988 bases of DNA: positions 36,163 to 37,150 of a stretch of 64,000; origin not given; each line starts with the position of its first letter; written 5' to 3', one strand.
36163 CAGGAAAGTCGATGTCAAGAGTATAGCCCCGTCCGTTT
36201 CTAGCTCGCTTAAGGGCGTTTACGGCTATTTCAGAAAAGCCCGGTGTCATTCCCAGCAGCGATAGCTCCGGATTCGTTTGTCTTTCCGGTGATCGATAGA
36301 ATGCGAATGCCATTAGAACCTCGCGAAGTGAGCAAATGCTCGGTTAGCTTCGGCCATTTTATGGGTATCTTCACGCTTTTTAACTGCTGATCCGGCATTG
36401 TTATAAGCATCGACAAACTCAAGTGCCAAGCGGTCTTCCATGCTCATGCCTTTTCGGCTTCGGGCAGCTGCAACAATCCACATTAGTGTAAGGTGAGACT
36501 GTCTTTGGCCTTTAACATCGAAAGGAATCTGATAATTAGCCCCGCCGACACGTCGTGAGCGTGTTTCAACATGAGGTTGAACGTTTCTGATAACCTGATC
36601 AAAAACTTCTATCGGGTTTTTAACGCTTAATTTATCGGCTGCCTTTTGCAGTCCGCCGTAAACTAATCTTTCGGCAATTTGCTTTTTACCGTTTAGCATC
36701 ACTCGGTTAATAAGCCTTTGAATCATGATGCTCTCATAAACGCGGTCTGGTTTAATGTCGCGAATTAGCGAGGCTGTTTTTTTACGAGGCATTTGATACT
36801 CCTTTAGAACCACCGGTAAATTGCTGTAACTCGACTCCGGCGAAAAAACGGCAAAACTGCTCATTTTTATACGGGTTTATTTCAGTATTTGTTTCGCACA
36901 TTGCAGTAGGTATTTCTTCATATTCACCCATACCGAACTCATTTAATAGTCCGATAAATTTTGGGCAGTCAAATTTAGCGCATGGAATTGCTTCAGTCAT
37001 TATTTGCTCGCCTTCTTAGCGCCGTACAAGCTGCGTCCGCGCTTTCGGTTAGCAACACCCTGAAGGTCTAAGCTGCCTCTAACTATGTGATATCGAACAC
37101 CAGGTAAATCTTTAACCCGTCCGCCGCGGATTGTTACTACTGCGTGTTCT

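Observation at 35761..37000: Three translationally coupled mini-genes around rpsG in the str operon, two sharing Cys motifs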

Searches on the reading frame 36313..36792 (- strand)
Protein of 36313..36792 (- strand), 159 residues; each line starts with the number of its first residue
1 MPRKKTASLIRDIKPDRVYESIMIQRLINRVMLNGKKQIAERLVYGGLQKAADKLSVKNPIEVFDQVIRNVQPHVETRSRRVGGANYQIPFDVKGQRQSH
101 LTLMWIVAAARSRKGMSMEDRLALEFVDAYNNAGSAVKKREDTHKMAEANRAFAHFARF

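Call 3: search_protein_families(library=pfam, proteins=[window:36313-36792:-], max_evalue=1)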
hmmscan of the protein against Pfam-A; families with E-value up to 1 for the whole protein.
window:36313-36792:- (159 aa): 1 family
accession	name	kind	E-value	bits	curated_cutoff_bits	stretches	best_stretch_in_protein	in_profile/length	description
PF00177.27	Ribosomal_S7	-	3e-54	183.1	24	1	5-151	3-148/148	Ribosomal protein S7p/S5e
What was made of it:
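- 36313..36792 (-): rpsG (ribosomal protein S7, 159 aa, pI 10.5). Pfam PF00177, E=3e-54 (call 3).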

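Call 9: find_related_loci(query=window:36313-36792:-, collection=genome_contigs, flank=4000)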
Query window:36313-36792:- (159 aa) in genome_contigs; peptide patterns used: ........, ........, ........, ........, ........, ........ (x = any residue, [..] = any of these).
600 stretches matched a pattern (row limit reached: there are more); 598 encode a relative of the query (tblastn E <= 1e-3); the best 80 are kept; 80 distinct loci.
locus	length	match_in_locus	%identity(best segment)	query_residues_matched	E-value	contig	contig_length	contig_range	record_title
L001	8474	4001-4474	82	1-158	2e-90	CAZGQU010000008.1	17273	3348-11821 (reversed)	MAG TPA_asm: uncultured Candidatus Saccharibacteria bacterium isolate SRP144015_co1_132 genome assembly, contig: NODE_16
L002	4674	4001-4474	80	1-158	1e-89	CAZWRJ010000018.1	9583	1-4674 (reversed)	MAG TPA_asm: uncultured Candidatus Saccharibacteria bacterium isolate SRP200132_co2_25 genome assembly, contig: NODE_678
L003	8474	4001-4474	82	1-158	3e-89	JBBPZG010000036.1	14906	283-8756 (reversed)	MAG: Candidatus Saccharimonadales bacterium isolate bin.36 bin.36_S4Ck141_308712_length_14906_cov_10.4697, whole genome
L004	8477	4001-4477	79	1-159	5e-89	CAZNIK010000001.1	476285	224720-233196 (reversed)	MAG TPA_asm: uncultured Candidatus Saccharibacteria bacterium isolate binchicken_co245_158 genome assembly, contig: NODE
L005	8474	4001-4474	79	1-158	1e-87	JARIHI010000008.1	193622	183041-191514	MAG: Candidatus Saccharibacteria bacterium isolate CullarsAll.DT.34 k141_973205, whole genome shotgun sequence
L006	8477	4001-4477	74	1-159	4e-84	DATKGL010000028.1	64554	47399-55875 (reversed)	MAG TPA_asm: Patescibacteria group bacterium isolate SMAG_U14550 k141_22823, whole genome shotgun sequence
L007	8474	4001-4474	72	1-158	1e-76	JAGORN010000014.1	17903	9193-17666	Candidatus Saccharibacteria bacterium isolate Gw_Eff_bin_272 Gw_Eff_6746_length_17903_cov_10.116787, whole genome shotgu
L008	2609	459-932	70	1-158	7e-76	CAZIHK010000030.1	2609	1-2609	MAG TPA_asm: uncultured Candidatus Saccharibacteria bacterium isolate binchicken_co18_546 genome assembly, contig: k141_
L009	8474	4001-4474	62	1-158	3e-67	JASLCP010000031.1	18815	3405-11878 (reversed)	MAG: Candidatus Saccharimonadales bacterium isolate SHSU_advanced.final.181 k67_23224303, whole genome shotgun sequence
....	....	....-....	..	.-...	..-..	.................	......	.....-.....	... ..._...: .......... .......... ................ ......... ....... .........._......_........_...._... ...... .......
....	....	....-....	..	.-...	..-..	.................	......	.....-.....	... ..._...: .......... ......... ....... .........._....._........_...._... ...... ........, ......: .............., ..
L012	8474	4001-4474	63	1-158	1e-66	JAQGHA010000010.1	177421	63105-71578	MAG: Candidatus Saccharibacteria bacterium isolate RYN_421 scaffold_2593117, whole genome shotgun sequence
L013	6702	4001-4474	63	1-158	1e-66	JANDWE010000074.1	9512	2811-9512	MAG: Candidatus Nanosynbacter sp. P2B_S1_bin.0.1 c_000000031158, whole genome shotgun sequence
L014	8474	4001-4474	62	1-158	7e-67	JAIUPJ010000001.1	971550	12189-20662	MAG: Patescibacteria group bacterium isolate SACCH1 spades-bin.103~NODE_9_length_971550_cov_10.4805, whole genome shotgu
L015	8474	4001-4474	61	1-158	2e-65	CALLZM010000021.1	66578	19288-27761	MAG TPA_asm: uncultured Candidatus Saccharibacteria bacterium isolate SRR2107182_bin.106_CONCOCT_v1.1_MAG genome assembl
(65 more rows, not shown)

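Call 13: find_related_loci(query=window:36313-36792:-, collection=metagenome_contigs, flank=3000)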
Query window:36313-36792:- (159 aa) in metagenome_contigs; peptide patterns used: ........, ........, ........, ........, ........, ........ (x = any residue, [..] = any of these).
600 stretches matched a pattern (row limit reached: there are more); 599 encode a relative of the query (tblastn E <= 1e-3); the best 80 are kept; 80 distinct loci.
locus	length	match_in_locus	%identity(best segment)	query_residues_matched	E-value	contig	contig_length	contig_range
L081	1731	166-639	79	1-158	1e-92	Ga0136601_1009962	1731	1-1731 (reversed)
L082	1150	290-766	79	1-159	2e-94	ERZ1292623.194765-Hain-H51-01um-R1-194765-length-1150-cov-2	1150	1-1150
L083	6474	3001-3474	78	1-158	3e-86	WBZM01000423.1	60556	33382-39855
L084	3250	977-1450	78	1-158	2e-84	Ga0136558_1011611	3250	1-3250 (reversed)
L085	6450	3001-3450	73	1-150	7e-78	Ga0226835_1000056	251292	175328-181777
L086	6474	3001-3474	72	1-158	2e-77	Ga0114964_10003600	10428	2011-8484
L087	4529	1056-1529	72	1-158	5e-77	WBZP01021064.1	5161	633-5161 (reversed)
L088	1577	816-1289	67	1-158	4e-76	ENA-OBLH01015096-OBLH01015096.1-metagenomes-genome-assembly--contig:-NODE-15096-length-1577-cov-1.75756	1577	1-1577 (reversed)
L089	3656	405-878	68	1-158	1e-72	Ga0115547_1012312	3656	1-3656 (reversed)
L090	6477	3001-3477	64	1-159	5e-69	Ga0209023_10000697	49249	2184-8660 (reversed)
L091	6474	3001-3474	64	1-158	4e-68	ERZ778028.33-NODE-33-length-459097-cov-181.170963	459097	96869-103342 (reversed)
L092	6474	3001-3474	65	1-158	2e-68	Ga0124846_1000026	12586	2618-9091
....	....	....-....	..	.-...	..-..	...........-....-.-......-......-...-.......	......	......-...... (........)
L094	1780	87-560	63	1-158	6e-70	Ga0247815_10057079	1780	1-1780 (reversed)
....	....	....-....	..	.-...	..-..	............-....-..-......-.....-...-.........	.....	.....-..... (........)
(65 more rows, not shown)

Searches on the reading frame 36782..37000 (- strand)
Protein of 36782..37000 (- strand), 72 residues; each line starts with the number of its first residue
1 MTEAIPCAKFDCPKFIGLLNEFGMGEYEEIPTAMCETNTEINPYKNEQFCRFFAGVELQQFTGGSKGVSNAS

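Call 3: search_protein_families(library=pfam, proteins=[window:36782-37000:-], max_evalue=1)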
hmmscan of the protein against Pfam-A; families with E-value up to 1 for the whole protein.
window:36782-37000:- (72 aa): 0 families

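Call 4: search_protein_families(library=ncbifam, proteins=[window:36782-37000:-], max_evalue=1)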
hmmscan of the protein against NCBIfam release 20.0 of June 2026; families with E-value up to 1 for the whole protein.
window:36782-37000:- (72 aa): 0 families

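Call 6: find_homologous_proteins(query=window:36782-37000:-, max_evalue=0.01)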
Query window:36782-37000:- (72 aa): 1 proteins with E <= 0.01 among 1 candidates.
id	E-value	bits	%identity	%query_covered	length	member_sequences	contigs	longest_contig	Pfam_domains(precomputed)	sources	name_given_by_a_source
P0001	3.8e-43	162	100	100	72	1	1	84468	-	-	-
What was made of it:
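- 36782..37000 (-): ORF72: 72-aa orphan protein, pI 4.43, Cys at 7, 12 (CP), 35 and 50. It fills the 207-nt rpsL-rpsG gap, carries the rpsG SD (AAAGGAG, 36799-36805) and ends 11 nt inside rpsG. Only a self hit among 5.8 billion proteins (call 6).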

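Call 21: search_protein_families(library=pfam, alignment_id=A1, max_evalue=0.05)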
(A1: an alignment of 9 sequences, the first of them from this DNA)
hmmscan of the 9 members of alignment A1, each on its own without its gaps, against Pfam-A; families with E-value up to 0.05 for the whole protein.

A. member 1, seq(72 aa): 0 families

B. families by the number of members that match (of 9 scanned): 1 family
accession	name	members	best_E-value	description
PF03406.18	Phage_fiber_2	1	0.017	Phage tail fibre repeat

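Call 23: search_protein_families(library=phrogs, proteins=[window:36782-37000:-], max_evalue=0.1)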
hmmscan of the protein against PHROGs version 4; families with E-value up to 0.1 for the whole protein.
window:36782-37000:- (72 aa): 1 family
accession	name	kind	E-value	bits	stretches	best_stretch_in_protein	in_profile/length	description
phrog_410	-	unknown function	0.092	12.9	1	9-61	122-175/360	-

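Call 24: search_protein_families(library=padloc, proteins=[window:36782-37000:-], max_evalue=0.1)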
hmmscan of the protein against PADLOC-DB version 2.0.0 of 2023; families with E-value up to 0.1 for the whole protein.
window:36782-37000:- (72 aa): 0 families

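Call 51: search_solved_structures(query=window:36782-37000:-, max_evalue=10)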
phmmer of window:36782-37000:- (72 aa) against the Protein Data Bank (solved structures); distinct sequences matched with E-value up to 10: 0.
